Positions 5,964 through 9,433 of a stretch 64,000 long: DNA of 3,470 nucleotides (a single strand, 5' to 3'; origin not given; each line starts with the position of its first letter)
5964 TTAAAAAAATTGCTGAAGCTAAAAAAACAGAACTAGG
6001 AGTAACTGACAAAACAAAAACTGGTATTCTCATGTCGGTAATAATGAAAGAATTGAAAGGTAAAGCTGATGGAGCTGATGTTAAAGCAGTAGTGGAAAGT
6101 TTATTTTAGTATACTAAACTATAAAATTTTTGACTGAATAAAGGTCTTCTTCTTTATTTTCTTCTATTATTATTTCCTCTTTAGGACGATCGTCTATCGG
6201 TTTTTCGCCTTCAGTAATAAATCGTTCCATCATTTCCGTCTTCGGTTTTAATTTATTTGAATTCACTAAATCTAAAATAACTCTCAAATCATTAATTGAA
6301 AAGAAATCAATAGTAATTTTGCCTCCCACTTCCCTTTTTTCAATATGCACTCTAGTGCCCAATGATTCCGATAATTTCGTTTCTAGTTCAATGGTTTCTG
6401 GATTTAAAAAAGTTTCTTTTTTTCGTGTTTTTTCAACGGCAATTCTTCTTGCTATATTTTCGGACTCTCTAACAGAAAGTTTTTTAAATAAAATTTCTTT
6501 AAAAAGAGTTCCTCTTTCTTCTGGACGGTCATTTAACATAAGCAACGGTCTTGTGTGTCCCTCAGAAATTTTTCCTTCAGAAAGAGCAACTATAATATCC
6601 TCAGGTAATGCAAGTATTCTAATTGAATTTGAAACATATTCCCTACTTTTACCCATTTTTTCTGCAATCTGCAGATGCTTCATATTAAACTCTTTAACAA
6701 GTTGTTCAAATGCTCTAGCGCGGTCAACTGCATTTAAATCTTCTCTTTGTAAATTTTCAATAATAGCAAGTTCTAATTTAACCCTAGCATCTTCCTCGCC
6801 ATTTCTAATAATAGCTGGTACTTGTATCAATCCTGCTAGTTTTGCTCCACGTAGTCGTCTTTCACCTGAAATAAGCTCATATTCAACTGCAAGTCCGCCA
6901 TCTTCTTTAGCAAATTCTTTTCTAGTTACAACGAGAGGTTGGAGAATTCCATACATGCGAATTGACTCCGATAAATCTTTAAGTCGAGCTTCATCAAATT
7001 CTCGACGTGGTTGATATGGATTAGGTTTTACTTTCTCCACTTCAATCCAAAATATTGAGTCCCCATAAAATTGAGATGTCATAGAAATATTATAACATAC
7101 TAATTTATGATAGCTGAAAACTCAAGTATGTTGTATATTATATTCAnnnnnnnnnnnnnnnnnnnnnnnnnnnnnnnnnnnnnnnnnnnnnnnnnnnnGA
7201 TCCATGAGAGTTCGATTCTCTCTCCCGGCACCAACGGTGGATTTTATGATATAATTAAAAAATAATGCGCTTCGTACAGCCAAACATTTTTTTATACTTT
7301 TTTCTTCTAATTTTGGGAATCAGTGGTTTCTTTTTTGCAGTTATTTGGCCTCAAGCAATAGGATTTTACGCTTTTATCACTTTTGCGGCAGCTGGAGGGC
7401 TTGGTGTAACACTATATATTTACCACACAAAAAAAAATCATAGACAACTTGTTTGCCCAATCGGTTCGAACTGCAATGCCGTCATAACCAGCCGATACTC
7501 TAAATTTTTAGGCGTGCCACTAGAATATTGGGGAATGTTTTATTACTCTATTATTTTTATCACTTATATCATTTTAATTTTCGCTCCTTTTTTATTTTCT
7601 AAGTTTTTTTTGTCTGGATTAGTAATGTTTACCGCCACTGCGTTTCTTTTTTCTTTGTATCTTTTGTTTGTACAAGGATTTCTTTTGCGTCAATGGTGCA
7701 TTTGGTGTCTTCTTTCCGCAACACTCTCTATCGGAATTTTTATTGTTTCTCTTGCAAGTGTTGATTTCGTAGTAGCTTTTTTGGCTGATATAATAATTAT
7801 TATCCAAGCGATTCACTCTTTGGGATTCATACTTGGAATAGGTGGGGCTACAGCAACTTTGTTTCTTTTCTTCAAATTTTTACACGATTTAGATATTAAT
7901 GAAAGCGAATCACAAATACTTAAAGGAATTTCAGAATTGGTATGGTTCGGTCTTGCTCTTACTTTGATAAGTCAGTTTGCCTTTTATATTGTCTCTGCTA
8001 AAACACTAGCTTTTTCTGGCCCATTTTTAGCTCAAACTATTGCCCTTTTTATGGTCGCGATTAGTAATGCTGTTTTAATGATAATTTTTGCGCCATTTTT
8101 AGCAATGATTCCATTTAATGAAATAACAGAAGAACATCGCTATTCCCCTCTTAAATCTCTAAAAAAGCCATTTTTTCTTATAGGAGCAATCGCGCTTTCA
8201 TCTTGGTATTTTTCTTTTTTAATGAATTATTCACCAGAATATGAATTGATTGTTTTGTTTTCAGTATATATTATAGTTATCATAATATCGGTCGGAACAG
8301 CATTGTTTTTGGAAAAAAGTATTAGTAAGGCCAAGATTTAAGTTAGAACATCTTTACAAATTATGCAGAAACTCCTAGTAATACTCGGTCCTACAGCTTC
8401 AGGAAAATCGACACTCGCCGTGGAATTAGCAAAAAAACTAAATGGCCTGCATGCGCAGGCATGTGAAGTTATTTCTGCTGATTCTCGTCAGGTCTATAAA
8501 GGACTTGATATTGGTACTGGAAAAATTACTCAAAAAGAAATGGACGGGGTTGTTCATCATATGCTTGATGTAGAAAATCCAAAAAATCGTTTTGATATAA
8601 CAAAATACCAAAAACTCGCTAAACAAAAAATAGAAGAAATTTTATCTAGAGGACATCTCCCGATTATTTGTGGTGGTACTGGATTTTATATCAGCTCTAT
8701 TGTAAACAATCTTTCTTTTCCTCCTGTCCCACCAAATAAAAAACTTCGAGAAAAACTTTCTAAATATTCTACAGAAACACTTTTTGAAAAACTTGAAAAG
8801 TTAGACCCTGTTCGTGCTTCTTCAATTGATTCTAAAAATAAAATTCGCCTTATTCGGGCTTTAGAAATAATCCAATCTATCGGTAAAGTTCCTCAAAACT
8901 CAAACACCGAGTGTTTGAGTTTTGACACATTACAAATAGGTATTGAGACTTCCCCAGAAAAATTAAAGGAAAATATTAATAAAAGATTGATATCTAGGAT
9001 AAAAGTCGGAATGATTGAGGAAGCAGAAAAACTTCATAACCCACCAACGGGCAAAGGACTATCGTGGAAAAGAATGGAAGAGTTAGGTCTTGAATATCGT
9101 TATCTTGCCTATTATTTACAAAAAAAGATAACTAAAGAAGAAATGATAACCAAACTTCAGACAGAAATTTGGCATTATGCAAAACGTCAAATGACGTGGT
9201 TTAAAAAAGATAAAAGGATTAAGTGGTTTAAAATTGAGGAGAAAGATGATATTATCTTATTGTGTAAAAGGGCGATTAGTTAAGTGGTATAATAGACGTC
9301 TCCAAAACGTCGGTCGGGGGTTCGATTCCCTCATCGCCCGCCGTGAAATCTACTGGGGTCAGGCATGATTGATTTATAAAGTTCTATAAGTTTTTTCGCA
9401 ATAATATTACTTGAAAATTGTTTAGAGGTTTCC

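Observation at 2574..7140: Recurrent -10 boxes 5-7 nt upstream of start codons, implying leaderless mRNAs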

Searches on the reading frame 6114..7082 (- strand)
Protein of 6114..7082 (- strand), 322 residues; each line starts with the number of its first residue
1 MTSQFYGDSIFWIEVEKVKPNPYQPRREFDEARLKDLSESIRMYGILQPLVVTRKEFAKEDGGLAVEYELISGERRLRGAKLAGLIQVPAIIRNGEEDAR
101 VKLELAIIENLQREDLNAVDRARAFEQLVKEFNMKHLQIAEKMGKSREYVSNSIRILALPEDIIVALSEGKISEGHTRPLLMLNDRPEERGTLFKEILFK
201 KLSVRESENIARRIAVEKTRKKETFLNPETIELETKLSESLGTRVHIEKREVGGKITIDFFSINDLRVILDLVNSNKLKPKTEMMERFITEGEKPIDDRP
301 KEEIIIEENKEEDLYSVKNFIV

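Call 8: search_protein_families(library=pfam, proteins=[window:6114-7082:-])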
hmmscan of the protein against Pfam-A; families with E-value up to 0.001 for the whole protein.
window:6114-7082:- (322 aa): 3 families
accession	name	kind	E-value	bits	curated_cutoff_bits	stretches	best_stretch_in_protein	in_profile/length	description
PF17762.8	HTH_ParB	-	2.2e-28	98.9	22.6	1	114-214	1-100/102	ParB HTH domain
PF02195.25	ParB_N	-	3.1e-27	94.9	26.3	1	12-112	5-95/95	ParB N-terminal domain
PF23552.2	ParB_C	-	3e-08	33.4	23.8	1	227-271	2-47/50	ParB dimerisation domain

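Call 39: find_related_loci(query=window:6114-7082:-, collection=metagenome_contigs, flank=10000)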
Query window:6114-7082:- (322 aa) in metagenome_contigs; peptide patterns used: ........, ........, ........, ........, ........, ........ (x = any residue, [..] = any of these).
591 stretches matched a pattern; 232 encode a relative of the query (tblastn E <= 1e-3); the best 80 are kept; 80 distinct loci.
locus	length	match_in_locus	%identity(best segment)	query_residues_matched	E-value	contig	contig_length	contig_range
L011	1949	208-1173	86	1-322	0e+0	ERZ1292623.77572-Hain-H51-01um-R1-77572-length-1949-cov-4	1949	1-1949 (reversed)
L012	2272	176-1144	81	1-322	0e+0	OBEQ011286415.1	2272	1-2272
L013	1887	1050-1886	89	1-279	1e-178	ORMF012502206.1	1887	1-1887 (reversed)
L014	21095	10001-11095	64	2-322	2e-148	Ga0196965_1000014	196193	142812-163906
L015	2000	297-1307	68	1-322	9e-159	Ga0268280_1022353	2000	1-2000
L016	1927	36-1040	68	1-322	6e-156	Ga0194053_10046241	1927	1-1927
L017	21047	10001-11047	63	1-322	3e-144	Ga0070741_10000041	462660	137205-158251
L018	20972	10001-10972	68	3-320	6e-144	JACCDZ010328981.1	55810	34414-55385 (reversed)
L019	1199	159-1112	70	3-320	2e-158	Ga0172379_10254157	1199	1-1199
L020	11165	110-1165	65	1-320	7e-143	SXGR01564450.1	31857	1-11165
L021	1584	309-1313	68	2-322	3e-155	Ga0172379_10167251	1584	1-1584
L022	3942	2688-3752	62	3-320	5e-146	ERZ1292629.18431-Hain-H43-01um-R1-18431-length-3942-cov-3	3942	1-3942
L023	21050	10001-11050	65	3-320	2e-142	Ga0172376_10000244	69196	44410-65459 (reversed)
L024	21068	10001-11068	62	3-322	4e-142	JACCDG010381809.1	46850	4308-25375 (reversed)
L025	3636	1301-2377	61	3-322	2e-144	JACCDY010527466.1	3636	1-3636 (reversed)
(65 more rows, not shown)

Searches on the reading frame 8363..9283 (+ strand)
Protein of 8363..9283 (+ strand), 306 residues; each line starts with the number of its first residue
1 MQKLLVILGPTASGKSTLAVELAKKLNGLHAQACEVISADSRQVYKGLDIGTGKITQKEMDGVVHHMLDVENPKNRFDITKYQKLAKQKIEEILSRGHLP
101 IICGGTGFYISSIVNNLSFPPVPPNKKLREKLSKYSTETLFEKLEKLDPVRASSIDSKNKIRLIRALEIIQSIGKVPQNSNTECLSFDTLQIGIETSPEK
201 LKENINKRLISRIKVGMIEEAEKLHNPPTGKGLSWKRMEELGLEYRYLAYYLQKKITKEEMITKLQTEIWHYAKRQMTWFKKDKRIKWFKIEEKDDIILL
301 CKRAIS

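Call 46: search_protein_families(library=pfam, proteins=[window:8363-9283:+], max_evalue=0.00001)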
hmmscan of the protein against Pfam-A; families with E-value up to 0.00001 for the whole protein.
window:8363-9283:+ (306 aa): 2 families
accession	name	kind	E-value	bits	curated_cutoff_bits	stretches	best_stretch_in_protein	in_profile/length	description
PF01715.23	IPPT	-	3.1e-67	227.2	23.6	1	43-283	1-243/243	IPP transferase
PF01745.22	IPT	-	5.8e-07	29.6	20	1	3-69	2-62/233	Isopentenyl transferase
